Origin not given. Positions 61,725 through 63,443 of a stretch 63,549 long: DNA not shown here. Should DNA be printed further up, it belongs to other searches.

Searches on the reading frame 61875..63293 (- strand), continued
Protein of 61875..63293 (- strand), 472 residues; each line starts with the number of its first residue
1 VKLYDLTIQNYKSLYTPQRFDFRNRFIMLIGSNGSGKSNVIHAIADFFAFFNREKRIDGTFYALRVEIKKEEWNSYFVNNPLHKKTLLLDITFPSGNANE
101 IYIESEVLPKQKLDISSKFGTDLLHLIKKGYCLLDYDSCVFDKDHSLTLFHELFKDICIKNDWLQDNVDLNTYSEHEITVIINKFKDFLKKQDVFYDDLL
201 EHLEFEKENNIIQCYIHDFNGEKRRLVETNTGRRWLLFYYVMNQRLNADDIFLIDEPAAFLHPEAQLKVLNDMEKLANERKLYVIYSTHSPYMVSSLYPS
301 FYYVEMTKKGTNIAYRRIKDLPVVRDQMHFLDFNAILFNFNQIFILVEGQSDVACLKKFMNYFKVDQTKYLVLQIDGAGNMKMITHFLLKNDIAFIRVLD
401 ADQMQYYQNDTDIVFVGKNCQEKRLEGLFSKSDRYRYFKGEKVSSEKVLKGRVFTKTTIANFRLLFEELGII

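Call 28: search_solved_structures(query=window:61875-63293:-, max_evalue=0.01, show_alignments=3)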
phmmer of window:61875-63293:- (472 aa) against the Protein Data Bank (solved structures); distinct sequences matched with E-value up to 0.01: 19.
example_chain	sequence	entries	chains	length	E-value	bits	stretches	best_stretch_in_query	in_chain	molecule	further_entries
6p74_A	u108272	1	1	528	4e-06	29.3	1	252-404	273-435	Putative ATP-dependent endonuclease of the OLD family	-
8ux9_B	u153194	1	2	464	1.3e-05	27.6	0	159-299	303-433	AriA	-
8v45_A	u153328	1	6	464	1.3e-05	27.6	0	159-299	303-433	AriA antitoxin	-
8v46_A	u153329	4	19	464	3.3e-05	26.3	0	159-299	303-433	AriA antitoxin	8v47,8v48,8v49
9vkz_A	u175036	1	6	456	0.00015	24.1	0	230-297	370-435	Retron Ec78 probable ATPase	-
9e8z_C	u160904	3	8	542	0.00022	23.5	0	208-296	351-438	Retron Ec83 probable ATPase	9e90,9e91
9vh1_D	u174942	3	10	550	0.00024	23.4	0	230-297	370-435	Retron Ec78 probable ATPase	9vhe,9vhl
1e69_A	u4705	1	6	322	0.00045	22.5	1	1-51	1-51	CHROMOSOME SEGREGATION SMC PROTEIN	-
4nci_A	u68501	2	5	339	0.0014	20.9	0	1-45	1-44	DNA double-strand break repair Rad50 ATPase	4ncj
3qkt_A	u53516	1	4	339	0.0014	20.9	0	1-45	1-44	DNA double-strand break repair rad50 ATPase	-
9kjx_B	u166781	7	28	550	0.0015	20.8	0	230-297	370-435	AAA family ATPase | Retron I-A effector PtuA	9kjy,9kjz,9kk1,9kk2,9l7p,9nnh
3qku_A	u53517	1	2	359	0.0016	20.7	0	1-45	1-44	DNA double-strand break repair rad50 ATPase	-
22bu_B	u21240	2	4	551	0.0018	20.6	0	20-53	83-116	AAA family ATPase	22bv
4nch_A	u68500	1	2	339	0.0019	20.5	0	1-45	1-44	DNA double-strand break repair Rad50 ATPase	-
9u9y_A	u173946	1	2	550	0.0038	19.5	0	230-297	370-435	AAA family ATPase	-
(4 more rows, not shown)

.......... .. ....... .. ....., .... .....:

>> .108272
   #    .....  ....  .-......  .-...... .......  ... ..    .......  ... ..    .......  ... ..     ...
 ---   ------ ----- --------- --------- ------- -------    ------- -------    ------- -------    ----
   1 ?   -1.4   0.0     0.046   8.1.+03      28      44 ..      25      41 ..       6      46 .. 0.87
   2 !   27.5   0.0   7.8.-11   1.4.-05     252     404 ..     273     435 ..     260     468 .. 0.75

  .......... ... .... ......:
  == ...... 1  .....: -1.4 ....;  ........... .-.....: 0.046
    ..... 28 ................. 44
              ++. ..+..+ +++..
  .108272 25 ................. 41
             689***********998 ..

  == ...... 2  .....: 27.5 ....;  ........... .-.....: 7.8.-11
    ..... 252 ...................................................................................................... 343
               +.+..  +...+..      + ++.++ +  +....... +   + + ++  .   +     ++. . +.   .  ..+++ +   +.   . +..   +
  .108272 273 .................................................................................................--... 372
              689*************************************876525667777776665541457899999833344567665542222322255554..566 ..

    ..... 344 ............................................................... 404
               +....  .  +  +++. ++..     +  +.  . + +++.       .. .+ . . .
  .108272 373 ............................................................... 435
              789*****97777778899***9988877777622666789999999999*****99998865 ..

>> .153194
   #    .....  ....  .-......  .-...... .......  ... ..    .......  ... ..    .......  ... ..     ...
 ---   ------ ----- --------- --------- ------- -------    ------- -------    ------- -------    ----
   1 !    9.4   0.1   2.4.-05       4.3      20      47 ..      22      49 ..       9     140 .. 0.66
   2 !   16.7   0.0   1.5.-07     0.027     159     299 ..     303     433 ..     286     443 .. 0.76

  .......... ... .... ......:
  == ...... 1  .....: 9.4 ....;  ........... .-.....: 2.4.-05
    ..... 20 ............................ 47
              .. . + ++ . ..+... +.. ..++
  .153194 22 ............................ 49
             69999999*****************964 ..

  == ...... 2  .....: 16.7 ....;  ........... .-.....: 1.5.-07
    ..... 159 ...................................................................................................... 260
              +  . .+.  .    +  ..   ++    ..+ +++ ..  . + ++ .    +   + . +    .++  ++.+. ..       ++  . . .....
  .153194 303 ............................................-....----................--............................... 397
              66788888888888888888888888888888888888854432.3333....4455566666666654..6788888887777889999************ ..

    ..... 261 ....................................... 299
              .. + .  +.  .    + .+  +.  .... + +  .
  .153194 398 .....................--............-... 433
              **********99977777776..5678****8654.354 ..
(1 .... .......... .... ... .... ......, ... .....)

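Call 33: list_cluster_members(proteins=[P0004, P0005, P0037, P0038, P0040, P0078])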
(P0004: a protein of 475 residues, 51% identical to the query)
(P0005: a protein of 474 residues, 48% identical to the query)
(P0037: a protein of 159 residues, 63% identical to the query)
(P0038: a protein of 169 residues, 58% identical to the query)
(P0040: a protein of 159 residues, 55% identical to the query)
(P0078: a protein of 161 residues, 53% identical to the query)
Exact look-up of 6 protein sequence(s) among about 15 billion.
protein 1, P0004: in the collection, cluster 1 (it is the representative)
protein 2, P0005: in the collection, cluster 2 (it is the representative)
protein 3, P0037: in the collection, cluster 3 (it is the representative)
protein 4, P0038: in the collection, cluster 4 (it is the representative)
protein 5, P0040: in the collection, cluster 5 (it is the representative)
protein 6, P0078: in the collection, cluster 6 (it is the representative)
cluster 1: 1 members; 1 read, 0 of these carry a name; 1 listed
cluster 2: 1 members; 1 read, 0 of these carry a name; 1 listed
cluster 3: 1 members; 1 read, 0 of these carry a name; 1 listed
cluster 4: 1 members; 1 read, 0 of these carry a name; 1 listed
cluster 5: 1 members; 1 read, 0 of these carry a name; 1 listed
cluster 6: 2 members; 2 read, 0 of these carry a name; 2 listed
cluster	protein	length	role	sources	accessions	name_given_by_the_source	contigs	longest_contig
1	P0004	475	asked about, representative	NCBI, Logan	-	-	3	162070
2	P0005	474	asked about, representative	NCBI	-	-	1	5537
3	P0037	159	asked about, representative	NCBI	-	-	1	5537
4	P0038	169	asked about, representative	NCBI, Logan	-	-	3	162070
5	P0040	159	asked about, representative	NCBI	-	-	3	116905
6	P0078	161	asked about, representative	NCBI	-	-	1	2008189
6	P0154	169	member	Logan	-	-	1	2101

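Call 35: find_encoding_contigs(protein=P0006, flank=5000, max_places=3)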
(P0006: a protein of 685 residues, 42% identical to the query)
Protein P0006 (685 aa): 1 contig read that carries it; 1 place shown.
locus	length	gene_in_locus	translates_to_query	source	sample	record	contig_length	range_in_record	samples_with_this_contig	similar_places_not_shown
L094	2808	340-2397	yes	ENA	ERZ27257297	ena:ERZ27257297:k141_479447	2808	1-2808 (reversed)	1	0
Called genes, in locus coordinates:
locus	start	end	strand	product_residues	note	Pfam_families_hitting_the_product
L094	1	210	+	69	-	?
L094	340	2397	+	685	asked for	PF02463:SMC_N, PF13175:AAA_15, PF13476:AAA_23, PF13555:AAA_29 (weak), PF13304:AAA_21, PF20469:OLD-like_TOPRIM (faint)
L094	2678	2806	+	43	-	?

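Call 36: find_encoding_contigs(protein=P0010, flank=5000, max_places=3)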
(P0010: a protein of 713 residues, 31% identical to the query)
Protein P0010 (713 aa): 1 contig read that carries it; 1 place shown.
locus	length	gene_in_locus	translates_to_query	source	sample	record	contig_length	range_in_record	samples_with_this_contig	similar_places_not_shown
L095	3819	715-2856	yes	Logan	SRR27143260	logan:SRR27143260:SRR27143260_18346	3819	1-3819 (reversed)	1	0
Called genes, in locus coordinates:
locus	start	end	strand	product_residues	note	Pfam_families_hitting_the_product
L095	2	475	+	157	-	?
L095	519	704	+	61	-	PF13560:HTH_31, PF15731:MqsA_antitoxin (weak), PF12844:HTH_19, PF01381:HTH_3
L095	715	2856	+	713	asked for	PF00005:ABC_tran (faint), PF13175:AAA_15, PF13304:AAA_21, PF20469:OLD-like_TOPRIM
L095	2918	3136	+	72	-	PF01381:HTH_3 (faint), PF12844:HTH_19 (weak)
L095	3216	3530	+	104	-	PF13395:HNH_4 (weak)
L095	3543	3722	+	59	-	-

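Call 52: find_related_loci(query=A4, collection=metagenome_contigs, flank=4000)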
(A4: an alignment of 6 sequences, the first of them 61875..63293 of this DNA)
Query A4 (472 aa) in metagenome_contigs; peptide patterns used: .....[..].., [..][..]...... (x = any residue, [..] = any of these).
447 stretches matched a pattern; 203 encode a relative of the query (tblastn E <= 1e-3); the best 80 are kept; 80 distinct loci.
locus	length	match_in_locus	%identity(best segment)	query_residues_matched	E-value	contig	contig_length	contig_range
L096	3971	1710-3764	42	1-472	3e-57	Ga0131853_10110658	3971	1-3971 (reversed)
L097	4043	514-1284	43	229-472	3e-52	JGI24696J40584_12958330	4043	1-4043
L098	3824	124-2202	33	1-469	3e-42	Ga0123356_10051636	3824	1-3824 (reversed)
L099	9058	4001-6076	34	1-472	2e-38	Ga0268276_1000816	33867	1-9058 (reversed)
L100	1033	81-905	32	228-471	3e-38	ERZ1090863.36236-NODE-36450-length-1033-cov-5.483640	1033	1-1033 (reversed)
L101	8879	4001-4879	32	205-472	9e-34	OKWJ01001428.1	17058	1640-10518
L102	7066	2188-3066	32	205-472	8e-34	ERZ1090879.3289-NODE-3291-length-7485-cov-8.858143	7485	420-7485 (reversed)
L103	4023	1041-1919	30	205-472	3e-31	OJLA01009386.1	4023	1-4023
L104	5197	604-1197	35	205-402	4e-31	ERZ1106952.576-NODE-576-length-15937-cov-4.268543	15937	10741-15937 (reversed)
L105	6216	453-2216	34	1-377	2e-31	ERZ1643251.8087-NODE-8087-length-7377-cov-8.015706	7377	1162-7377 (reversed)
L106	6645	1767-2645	30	205-472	4e-31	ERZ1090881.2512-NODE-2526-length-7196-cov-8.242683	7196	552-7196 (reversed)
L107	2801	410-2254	37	1-402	3e-31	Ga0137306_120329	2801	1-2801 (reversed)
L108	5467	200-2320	29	1-471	6e-29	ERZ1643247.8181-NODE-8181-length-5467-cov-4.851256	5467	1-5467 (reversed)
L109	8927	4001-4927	28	217-472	2e-15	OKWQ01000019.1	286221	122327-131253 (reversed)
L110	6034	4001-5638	28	1-408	2e-12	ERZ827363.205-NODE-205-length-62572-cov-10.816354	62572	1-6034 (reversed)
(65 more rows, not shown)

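Call 53: find_related_loci(query=A4, collection=viral_contigs, flank=4000)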
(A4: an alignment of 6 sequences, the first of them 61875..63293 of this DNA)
Query A4 (472 aa) in viral_contigs; peptide patterns used: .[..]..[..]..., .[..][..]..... (x = any residue, [..] = any of these).
600 stretches matched a pattern (row limit reached: there are more); 1 encode a relative of the query (tblastn E <= 1e-3); 1 distinct loci.
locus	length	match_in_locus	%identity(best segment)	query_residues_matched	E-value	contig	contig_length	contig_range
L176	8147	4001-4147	47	6-53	9e-7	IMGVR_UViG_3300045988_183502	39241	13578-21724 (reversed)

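Call 55: predict_structure(alignment_id=A3)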
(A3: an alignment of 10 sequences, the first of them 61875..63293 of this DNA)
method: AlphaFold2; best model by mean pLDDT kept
length: 472 residues; sequences in the alignment: 10
mean_pLDDT: 85.4   pTM: 0.68
mean pLDDT of the five models: 85.4, 84.7, 84.5, 84.4, 84.2
residues with pLDDT >= 90: 206; 70-90: 220; 50-70: 40; < 50: 6
segments of 3 or more residues with pLDDT < 50: 331-334
pLDDT, mean of each block of 10 residues (from residue 1): 94 92 92 87 93 79 95 92 94 73 92 92 92 83 85 91 83 89 88 61 85 86 86 86 91 83 82 93 92 86 90 91 70 51 83 90 85 70 74 84 80 85 91 90 86 90 91 83
secondary structure, 60 per line:
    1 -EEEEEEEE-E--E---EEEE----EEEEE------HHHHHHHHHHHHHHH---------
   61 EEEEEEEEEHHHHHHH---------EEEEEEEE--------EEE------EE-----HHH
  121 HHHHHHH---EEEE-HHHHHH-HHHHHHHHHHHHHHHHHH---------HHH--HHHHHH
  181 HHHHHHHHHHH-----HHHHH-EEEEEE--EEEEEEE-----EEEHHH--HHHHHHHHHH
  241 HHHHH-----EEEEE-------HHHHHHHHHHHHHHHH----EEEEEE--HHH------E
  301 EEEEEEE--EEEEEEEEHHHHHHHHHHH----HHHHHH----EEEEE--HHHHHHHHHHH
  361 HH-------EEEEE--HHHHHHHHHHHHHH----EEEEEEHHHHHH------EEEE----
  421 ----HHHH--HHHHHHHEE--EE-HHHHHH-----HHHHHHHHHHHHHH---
elements in order: E2-9 E18-21 E26-30 H37-51 E61-69 H70-76 E86-93 E102-104 H118-127 E131-134 H136-141 H143-160 H175-191 H197-201 E203-208 E211-217 E223-225 H231-245 E251-255 H263-278 E283-288 E300-307 E310-317 H318-328 H333-338 E343-347 H350-362 E370-374 H377-390 E395-400 H401-406 E413-416 H425-428 H431-437 H445-450 H456-469

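Call 58: fold_search(model_id=the predicted structure, library=pdb)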
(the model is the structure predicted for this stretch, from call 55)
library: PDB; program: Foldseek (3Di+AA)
matches with E <= 10: 973; with E <= 0.001: 210
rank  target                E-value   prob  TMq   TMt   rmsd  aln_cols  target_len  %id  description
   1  8x5i_D                3.9e-15  1.00  0.37  0.32  15.2       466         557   15  Structure of ATP/Mg2+ bound Gabija GajA (released 2024-02-28)
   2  6p74                  1.4e-14  1.00  0.34  0.32  18.3       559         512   16  OLD nuclease from Thermus Scotoductus (released 2020-01-29)
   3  8u7i_A                2.2e-14  1.00  0.36  0.28  16.4       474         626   14  Structure of the phage immune evasion protein Gad1 bound to the Gabija GajAB complex (released 2023-11-22)
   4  9lpa_B                5.4e-14  1.00  0.39  0.27  15.2       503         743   14  The cryo-EM structure of retron Eco8 in an active state (released 2025-11-19)
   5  8x5i_B                5.4e-14  1.00  0.38  0.33  15.7       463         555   15  Structure of ATP/Mg2+ bound Gabija GajA (released 2024-02-28)
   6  8sm3_A                1.4e-13  1.00  0.38  0.33  15.5       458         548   14  Structure of Bacillus cereus VD045 Gabija GajA-GajB Complex (released 2023-11-22)
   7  9lp9_B                2.7e-13  1.00  0.35  0.24  16.0       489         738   13  The cryo-EM structure of retron Eco8 in a standby state (released 2025-11-19)
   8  9x94_F                3.1e-13  1.00  0.34  0.24  16.2       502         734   12  Apo Retron-Eco8 complex (released 2026-03-18)
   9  9x94_J                4.1e-13  1.00  0.33  0.23  16.3       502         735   13  Apo Retron-Eco8 complex (released 2026-03-18)
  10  4nch_B                1.4e-12  1.00  0.39  0.55   7.0       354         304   15  Crystal Structure of Pyrococcus furiosis Rad50 L802W mutation (released 2014-03-05)
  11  4nci                  2.2e-12  1.00  0.42  0.58   6.4       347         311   17  Crystal Structure of Pyrococcus furiosis Rad50 R805E mutation (released 2014-03-05)
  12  4nck_A                2.9e-12  1.00  0.39  0.54   7.6       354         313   15  Crystal Structure of Pyrococcus furiosis Rad50 R797G mutation (released 2014-03-05)
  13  4nch_A                4.6e-12  1.00  0.39  0.56   7.1       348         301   15  Crystal Structure of Pyrococcus furiosis Rad50 L802W mutation (released 2014-03-05)
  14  8tjy_A                4.8e-12  1.00  0.32  0.32  12.5       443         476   12  Structure of Gabija AB complex (released 2024-04-24)
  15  8rok_A                5.4e-12  1.00  0.42  0.50  12.9       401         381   14  Human cohesin SMC3-HD(EQ)/RAD21-N complex - ATP-Mg-bound conformation - Form 1 (released 2024-09-11)
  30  8x5i_A                5.1e-11  1.00  0.33  0.32  12.5       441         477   12  Structure of ATP/Mg2+ bound Gabija GajA (released 2024-02-28)
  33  8x5i_C                6.8e-11  1.00  0.34  0.34  16.0       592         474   10  Structure of ATP/Mg2+ bound Gabija GajA (released 2024-02-28)
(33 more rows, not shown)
